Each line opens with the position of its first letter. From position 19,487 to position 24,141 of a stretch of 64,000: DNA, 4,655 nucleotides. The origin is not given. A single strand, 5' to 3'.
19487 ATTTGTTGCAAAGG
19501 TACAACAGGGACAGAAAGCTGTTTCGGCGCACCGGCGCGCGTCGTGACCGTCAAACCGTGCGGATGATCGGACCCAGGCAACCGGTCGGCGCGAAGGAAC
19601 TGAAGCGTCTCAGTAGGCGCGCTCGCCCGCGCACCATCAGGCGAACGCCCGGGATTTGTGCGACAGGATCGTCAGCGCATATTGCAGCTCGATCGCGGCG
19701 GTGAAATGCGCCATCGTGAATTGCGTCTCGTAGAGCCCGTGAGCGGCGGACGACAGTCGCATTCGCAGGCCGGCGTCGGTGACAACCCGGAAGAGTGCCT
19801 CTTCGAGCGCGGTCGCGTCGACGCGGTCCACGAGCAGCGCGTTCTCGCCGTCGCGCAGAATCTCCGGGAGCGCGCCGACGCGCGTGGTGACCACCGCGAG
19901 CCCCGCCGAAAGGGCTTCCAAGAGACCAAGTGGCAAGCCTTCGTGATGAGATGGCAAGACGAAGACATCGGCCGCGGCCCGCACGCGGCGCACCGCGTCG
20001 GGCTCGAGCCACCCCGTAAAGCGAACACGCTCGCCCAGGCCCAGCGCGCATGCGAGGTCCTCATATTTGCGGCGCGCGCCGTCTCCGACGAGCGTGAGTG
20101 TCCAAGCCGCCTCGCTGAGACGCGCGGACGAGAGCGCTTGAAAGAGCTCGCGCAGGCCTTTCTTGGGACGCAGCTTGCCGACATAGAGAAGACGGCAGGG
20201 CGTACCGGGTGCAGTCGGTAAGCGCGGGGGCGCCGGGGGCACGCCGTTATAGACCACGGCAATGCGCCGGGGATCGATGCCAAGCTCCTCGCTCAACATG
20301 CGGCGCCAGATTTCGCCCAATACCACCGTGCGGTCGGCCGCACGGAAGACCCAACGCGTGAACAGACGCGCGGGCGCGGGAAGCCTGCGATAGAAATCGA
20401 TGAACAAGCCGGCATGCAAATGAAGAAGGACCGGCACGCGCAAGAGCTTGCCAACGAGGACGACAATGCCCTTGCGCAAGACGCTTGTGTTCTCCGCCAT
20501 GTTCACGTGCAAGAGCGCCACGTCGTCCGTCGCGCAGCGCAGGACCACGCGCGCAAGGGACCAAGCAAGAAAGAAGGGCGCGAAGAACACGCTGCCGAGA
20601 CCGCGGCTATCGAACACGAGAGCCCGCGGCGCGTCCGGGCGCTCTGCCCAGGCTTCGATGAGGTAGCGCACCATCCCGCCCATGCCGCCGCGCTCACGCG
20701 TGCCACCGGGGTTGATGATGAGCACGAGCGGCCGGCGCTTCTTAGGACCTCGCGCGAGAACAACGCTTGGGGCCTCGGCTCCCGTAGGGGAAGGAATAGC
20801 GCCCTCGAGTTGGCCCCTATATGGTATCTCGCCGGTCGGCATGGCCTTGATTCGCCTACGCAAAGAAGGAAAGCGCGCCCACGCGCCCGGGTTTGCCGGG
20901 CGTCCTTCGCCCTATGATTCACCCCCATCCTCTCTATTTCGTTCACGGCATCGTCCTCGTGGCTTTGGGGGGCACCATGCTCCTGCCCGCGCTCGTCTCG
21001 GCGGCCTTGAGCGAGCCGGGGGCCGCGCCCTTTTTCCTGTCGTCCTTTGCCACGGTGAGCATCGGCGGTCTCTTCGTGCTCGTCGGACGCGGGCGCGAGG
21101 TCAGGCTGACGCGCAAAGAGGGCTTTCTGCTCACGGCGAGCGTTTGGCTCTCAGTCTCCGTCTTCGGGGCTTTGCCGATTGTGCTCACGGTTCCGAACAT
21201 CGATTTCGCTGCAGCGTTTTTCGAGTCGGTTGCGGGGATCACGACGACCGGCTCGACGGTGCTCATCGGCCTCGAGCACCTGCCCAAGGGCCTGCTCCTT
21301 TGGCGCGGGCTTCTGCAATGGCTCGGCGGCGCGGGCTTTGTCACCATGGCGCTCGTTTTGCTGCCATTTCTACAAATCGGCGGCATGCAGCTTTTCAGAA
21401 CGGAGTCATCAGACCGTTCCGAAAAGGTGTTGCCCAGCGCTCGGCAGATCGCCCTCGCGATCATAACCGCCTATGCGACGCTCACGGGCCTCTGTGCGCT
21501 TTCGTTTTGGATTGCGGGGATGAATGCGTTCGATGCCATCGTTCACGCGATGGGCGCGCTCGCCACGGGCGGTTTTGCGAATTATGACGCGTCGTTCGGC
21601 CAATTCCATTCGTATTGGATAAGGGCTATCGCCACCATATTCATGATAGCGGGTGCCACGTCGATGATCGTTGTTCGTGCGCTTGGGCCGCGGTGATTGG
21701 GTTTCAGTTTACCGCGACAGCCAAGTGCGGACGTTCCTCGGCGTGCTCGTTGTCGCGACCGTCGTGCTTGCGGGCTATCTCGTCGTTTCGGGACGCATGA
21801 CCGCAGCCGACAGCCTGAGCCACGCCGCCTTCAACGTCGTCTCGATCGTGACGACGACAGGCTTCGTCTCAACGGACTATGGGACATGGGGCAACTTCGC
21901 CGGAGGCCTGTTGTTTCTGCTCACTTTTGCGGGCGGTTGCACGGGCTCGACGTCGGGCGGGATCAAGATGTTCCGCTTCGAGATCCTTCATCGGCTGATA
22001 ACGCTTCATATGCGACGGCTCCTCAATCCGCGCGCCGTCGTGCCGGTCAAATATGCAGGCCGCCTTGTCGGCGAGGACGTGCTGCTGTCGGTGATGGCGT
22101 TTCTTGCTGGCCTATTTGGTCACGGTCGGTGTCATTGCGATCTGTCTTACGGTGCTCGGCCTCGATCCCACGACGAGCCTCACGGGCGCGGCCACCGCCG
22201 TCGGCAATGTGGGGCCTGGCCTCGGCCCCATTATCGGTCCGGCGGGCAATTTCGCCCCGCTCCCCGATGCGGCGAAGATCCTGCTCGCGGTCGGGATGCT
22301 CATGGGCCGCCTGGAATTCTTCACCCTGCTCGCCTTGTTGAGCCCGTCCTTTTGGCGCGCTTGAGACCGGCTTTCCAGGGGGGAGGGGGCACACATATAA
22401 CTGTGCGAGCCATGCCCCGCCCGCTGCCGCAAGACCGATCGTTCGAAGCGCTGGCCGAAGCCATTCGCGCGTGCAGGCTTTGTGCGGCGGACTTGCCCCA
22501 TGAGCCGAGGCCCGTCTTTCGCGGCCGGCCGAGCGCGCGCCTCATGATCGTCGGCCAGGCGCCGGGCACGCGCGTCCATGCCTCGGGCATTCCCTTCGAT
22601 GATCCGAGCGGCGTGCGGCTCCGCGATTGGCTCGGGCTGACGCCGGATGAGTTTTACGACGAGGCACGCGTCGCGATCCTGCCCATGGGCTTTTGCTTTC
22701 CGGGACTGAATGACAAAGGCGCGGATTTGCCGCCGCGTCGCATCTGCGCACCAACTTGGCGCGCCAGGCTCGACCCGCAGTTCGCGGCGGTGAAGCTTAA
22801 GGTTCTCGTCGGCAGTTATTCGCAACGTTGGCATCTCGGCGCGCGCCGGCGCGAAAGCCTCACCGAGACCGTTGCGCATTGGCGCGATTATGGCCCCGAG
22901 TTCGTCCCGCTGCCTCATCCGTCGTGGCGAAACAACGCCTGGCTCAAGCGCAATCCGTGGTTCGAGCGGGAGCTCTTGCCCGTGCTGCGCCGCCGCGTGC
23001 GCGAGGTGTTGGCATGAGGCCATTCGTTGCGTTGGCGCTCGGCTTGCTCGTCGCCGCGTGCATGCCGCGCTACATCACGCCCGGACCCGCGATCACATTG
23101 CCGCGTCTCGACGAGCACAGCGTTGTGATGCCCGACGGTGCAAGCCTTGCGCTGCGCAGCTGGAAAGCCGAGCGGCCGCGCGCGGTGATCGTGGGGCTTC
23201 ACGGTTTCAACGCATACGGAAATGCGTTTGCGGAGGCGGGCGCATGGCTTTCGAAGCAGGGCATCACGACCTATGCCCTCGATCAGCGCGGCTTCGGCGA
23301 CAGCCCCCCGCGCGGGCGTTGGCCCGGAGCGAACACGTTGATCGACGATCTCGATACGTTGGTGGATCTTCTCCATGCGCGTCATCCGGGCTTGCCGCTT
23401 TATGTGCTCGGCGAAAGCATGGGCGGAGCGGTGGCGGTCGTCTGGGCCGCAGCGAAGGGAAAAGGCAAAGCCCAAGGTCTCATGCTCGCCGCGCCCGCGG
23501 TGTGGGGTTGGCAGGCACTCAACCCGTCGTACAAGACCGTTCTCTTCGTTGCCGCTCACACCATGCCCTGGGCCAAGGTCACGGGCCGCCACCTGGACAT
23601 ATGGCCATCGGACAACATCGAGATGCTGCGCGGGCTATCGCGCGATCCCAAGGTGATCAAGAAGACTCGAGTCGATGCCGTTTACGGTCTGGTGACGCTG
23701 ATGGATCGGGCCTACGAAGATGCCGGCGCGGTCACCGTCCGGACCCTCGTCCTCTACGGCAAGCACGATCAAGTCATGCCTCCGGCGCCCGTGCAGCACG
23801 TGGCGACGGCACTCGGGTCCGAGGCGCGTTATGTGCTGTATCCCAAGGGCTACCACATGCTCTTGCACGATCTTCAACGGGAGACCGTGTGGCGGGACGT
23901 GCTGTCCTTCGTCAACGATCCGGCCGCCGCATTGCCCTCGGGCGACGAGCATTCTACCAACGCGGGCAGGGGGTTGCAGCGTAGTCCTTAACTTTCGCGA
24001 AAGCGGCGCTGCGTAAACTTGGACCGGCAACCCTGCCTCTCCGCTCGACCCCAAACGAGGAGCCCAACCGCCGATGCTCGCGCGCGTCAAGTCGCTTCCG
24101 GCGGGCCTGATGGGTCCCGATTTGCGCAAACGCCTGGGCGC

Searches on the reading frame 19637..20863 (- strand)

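Call 77: search_protein_families(library=pfam, proteins=[window:19637-20863:-], max_evalue=0.00001)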
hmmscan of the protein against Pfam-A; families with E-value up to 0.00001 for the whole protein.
window:19637-20863:- (408 aa): 6 families
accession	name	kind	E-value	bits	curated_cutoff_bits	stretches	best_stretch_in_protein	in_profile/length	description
PF13692.12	Glyco_trans_1_4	-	1.2e-34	120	27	1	224-363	3-142/142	Glycosyl transferases group 1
PF00534.26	Glycos_transf_1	-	8.7e-34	117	26.4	1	220-374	13-169/172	Glycosyl transferases group 1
PF13439.12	Glyco_transf_4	-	1.4e-10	41.9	28.5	1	99-210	60-168/170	Glycosyltransferase Family 4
PF13579.12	Glyco_trans_4_4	-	2.2e-08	35.1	29.7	1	95-207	55-158/158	Glycosyl transferase 4-like domain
PF13524.12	Glyco_trans_1_2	-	3e-08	34.2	25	1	239-390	4-141/144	Glycosyl transferase-like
PF20706.3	GT4-conflict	-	2e-07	30.8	26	1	170-336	141-320/385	Family 4 Glycosyltransferase in conflict systems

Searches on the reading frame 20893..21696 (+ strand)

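Call 78: search_protein_families(library=pfam, proteins=[window:20893-21696:+], max_evalue=0.00001)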
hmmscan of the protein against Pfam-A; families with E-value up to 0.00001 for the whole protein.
window:20893-21696:+ (267 aa): 1 family
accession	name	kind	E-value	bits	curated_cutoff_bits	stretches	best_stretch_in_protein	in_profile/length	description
PF02386.22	TrkH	-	2.3e-32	112.6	27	1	47-258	5-234/502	Cation transport protein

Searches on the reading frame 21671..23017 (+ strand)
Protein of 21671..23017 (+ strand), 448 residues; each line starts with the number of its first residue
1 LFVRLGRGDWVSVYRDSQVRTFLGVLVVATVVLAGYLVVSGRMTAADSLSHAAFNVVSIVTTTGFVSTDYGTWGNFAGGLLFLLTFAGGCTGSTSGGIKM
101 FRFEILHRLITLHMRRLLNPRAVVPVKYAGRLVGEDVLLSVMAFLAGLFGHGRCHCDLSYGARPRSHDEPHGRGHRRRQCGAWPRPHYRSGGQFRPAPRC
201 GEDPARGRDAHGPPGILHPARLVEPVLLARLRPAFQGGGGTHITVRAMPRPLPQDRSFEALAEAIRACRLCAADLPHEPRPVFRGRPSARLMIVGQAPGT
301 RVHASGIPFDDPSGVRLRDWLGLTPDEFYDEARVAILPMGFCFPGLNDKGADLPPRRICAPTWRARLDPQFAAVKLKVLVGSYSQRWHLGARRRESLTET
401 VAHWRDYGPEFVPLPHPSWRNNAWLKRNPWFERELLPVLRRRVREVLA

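Call 77: search_protein_families(library=pfam, proteins=[window:21671-23017:+], max_evalue=0.00001)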
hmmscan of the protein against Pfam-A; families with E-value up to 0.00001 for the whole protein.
window:21671-23017:+ (448 aa): 2 families
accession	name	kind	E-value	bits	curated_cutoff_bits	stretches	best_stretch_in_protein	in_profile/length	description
PF03167.25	UDG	-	2.1e-23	83.4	24.3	1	285-439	4-140/141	Uracil DNA glycosylase superfamily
PF02386.22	TrkH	-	4.8e-15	55.5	27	1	27-149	295-415/502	Cation transport protein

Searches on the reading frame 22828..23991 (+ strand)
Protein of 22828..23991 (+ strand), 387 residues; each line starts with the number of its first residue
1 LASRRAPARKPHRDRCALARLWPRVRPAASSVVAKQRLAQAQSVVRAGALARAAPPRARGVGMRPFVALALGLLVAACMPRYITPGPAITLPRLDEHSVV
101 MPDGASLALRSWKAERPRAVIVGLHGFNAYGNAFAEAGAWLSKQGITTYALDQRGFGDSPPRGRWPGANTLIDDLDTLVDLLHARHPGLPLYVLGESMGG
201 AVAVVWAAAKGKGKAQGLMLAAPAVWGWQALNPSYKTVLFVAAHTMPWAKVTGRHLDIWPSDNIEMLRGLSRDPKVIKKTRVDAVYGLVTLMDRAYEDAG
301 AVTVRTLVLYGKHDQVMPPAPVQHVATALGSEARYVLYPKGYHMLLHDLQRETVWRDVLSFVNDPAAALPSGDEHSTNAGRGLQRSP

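Call 78: search_protein_families(library=pfam, proteins=[window:22828-23991:+], max_evalue=0.00001)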
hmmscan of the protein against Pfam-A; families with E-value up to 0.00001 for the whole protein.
window:22828-23991:+ (387 aa): 3 families
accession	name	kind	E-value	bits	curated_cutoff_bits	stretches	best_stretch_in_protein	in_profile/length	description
PF12146.15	Hydrolase_4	-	1.8e-61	207.9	27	1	116-349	2-238/239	Serine aminopeptidase, S33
PF00561.26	Abhydrolase_1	-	1.6e-17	64.5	25.8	1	120-229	2-103/245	alpha/beta hydrolase fold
PF12697.13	Abhydrolase_6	-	2.9e-11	44.9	26.3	1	121-348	1-209/217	Alpha/beta hydrolase family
